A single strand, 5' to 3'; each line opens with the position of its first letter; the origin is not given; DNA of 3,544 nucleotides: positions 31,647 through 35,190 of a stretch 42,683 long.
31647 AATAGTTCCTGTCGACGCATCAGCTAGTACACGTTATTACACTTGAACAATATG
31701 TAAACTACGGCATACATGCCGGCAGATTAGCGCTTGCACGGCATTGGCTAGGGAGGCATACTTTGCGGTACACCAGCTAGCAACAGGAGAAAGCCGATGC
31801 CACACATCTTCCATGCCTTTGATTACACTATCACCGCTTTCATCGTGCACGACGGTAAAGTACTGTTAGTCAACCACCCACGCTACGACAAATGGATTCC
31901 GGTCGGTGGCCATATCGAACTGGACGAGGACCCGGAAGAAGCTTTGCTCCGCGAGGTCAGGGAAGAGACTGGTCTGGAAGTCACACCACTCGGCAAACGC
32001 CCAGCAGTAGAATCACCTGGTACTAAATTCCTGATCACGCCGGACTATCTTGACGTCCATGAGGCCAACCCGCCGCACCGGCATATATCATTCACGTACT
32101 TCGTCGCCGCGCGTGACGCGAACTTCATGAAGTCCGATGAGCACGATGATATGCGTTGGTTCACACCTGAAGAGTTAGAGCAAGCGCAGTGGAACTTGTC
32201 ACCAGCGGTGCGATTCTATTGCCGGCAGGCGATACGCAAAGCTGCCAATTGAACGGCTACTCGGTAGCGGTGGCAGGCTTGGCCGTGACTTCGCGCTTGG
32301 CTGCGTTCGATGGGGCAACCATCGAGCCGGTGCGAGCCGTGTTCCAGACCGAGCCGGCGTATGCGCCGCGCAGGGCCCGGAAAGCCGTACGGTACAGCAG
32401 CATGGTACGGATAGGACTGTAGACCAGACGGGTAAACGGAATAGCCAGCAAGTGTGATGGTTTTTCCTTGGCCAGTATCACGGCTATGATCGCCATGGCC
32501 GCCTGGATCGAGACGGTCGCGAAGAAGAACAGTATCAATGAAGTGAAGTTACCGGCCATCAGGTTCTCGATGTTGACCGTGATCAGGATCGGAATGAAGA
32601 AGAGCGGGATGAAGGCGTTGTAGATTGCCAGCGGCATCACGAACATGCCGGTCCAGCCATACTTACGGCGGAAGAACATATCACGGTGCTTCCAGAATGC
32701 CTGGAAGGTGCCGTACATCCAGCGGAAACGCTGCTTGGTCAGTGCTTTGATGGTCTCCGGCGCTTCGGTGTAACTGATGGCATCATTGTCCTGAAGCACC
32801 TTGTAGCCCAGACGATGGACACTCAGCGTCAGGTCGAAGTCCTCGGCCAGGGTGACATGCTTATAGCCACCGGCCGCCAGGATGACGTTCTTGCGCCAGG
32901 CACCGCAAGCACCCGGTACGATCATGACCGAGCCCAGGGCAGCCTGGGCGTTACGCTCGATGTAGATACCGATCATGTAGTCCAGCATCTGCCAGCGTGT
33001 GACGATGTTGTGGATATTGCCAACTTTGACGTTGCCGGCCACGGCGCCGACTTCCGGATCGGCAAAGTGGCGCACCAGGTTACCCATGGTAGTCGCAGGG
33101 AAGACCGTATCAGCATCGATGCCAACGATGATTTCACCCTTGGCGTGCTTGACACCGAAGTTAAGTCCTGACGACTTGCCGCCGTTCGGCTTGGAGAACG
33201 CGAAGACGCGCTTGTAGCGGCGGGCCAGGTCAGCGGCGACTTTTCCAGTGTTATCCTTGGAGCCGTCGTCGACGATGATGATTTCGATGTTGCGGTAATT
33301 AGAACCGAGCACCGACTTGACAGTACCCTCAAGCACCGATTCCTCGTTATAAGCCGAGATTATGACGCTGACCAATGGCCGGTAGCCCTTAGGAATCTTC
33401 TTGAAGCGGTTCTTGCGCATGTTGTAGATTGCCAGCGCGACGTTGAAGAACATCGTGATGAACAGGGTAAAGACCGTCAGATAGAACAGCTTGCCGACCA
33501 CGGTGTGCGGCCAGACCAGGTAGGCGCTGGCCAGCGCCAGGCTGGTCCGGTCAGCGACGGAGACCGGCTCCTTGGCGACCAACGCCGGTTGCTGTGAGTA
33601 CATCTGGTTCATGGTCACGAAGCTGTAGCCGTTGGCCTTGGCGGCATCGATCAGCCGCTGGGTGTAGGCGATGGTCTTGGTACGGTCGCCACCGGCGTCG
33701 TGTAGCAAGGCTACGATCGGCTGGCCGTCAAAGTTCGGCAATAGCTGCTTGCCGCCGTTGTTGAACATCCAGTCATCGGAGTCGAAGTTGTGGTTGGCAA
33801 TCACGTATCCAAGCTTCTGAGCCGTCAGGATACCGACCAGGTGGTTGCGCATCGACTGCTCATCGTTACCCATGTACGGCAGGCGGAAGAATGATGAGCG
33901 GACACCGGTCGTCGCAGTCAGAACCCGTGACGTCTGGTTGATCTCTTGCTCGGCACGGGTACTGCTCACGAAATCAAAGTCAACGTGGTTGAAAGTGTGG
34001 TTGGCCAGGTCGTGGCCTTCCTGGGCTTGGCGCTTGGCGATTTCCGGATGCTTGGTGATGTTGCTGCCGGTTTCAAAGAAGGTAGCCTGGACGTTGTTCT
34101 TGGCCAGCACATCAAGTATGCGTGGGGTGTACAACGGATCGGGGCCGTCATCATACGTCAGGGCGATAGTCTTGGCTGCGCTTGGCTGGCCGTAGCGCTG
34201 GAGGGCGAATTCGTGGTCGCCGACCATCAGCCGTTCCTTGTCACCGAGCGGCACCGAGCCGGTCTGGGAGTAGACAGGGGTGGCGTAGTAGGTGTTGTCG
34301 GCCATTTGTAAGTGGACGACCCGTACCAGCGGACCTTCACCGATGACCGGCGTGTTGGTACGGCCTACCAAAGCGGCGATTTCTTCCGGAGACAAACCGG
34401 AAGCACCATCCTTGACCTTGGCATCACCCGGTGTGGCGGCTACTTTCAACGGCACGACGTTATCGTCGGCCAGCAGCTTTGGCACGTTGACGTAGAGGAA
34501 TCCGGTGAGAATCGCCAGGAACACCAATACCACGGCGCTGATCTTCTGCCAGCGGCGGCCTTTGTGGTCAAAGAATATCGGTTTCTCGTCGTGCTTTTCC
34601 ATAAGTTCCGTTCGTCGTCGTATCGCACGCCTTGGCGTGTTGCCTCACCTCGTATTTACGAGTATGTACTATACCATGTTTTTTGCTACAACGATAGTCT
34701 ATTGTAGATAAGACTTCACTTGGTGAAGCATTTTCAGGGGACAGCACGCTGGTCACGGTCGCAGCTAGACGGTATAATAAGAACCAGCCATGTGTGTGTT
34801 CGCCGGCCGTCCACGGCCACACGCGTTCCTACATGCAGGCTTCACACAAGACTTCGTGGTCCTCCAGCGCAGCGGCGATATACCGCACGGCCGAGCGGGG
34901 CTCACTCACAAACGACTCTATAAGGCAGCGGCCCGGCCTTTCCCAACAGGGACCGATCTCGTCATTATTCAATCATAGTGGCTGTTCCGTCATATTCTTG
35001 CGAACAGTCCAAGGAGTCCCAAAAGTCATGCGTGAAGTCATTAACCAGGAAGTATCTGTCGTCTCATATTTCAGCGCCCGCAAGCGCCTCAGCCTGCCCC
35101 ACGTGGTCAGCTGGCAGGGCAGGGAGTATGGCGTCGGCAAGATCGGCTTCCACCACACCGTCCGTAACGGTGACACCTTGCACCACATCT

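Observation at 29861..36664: Two paralogous 88-codon genes, each directly 5' of a DNA-damage-type gene (YdjM-like hydrolase; Y-family polymerase)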

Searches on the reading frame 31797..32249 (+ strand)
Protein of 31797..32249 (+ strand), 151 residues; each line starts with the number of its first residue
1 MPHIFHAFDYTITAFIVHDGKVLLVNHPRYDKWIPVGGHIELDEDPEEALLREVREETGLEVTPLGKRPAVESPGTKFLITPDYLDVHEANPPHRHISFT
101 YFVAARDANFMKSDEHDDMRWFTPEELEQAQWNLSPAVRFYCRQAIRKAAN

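Call 5: search_protein_families(library=pfam, proteins=[window:31797-32249:+], max_evalue=1)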
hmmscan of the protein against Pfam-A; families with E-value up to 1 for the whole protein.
window:31797-32249:+ (151 aa): 3 families
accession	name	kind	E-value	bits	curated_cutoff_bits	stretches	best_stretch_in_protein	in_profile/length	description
PF00293.34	NUDIX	-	1.8e-20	73.8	21.1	1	14-132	8-123/134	NUDIX domain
PF14815.12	NUDIX_4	-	0.0014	18.9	35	1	94-139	67-108/113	NUDIX domain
PF16262.11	DUF4916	-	0.01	15.9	27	1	36-131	56-148/170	Domain of unknown function (DUF4916)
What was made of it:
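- Checked: A Nudix gene lies at 31797-32252 (call 5).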

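Call 7: search_protein_families(library=ncbifam, proteins=[window:31797-32249:+], max_evalue=1)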
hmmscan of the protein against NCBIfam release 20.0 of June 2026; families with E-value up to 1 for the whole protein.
window:31797-32249:+ (151 aa): 25 families
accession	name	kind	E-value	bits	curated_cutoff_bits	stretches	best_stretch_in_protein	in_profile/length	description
NF007834.0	PRK10546.1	equivalog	1.4e-09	37.9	156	2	12-64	7-63/135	pyrimidine (deoxy)nucleoside triphosphate diphosphatase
NF008044.0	PRK10776.1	equivalog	2.6e-08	33.8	148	1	32-131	32-114/130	8-oxo-dGTP diphosphatase MutT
NF006961.0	PRK09438.1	equivalog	5.9e-07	29.1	103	1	19-130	19-132/151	dihydroneopterin triphosphate diphosphatase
NF003787.0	PRK05379.1-4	equivalog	8.3e-07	28.3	449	1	11-63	210-265/346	bifunctional nicotinamide-nucleotide adenylyltransferase/Nudix hydroxylase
NF001299.0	PRK00241.1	equivalog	7.6e-06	25.6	158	1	15-64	141-192/263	NAD(+) diphosphatase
NF052459.1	OxoGTPPhMutT1Mycb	equivalog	9e-06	25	475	1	21-69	19-66/292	8-oxo-(d)GTP phosphatase MutT1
NF006530.0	PRK08999.1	equivalog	1.3e-05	24.5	245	1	19-128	17-113/315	Nudix family hydrolase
NF012016.0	PRK15472.1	equivalog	2.9e-05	23.8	95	1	32-135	32-130/141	nucleoside triphosphatase NudI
TIGR00586.1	mutt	equivalog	3e-05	24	97.9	1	36-62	37-63/129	8-oxo-dGTP diphosphatase MutT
NF001937.0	PRK00714.1-4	equivalog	4.4e-05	23.2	139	1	16-62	16-62/161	RNA pyrophosphohydrolase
TIGR02705.1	nudix_YtkD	equivalog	5.5e-05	22.8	154.4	1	17-63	32-77/156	RNA deprotection pyrophosphohydrolase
NF003791.0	PRK05379.2-3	equivalog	6.6e-05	22.2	409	1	11-63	204-259/340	bifunctional nicotinamide-nucleotide adenylyltransferase/Nudix hydroxylase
NF003788.0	PRK05379.1-5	equivalog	7.3e-05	22.2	354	1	11-66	215-273/351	bifunctional nicotinamide-nucleotide adenylyltransferase/Nudix hydroxylase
NF003786.0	PRK05379.1-2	equivalog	0.00041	19.6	397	1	11-63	220-275/354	bifunctional nicotinamide-nucleotide adenylyltransferase/Nudix hydroxylase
NF011963.0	PRK15434.1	subfamily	0.0014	18.4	146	1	25-130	37-137/159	GDP-mannose mannosyl hydrolase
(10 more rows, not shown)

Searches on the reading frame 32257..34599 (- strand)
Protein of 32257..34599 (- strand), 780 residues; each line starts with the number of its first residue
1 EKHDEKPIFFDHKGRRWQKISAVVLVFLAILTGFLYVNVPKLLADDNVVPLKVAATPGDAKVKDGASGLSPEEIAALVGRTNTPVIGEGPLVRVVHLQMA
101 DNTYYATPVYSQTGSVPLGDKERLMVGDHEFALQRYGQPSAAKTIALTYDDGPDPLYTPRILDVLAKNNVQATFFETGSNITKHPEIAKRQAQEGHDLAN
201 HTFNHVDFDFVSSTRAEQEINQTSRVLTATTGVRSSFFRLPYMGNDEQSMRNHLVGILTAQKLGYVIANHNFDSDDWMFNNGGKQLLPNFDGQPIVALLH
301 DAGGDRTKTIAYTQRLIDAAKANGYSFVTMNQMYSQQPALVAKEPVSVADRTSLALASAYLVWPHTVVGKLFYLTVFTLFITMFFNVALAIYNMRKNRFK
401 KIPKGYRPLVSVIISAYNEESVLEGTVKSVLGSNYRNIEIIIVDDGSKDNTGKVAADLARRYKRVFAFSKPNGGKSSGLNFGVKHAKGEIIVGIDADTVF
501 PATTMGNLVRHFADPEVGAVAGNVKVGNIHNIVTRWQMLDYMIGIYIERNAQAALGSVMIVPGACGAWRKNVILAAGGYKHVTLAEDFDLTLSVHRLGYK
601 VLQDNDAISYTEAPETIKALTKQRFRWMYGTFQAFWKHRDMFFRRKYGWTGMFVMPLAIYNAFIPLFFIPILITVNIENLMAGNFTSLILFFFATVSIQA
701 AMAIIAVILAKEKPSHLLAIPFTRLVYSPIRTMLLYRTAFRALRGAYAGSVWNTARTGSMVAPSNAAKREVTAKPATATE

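Call 112: search_protein_families(library=pfam, proteins=[window:32257-34599:-], max_evalue=0.00001)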
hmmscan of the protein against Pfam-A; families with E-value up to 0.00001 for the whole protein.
window:32257-34599:- (780 aa): 6 families
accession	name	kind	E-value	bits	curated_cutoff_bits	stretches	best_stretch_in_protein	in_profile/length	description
PF00535.33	Glycos_transf_2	-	1.6e-34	119.7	23.3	1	411-571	1-162/168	Glycosyl transferase family 2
PF01522.26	Polysacc_deac_1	-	2.1e-32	112.1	23.1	1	139-249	3-112/124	Polysaccharide deacetylase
PF13641.12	Glyco_tranf_2_3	-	2.9e-30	106.4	27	1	410-630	3-230/230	Glycosyltransferase like family 2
PF13632.12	Glyco_trans_2_3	-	9e-24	84.8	27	1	490-673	1-186/198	Glycosyl transferase family group 2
PF13506.12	Glyco_transf_21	-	1.2e-14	54.5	21.7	1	479-627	22-172/174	Glycosyl transferase family 21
PF03142.21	Chitin_synth_2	-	3.4e-07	29.7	27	0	482-570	196-286/527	Chitin synthase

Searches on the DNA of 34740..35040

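Call 92: search_rna_families(source=window, start=34740, end=35040, threshold=evalue, max_evalue=10)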
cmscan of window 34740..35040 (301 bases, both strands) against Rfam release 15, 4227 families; matches with E-value up to 10: 0.
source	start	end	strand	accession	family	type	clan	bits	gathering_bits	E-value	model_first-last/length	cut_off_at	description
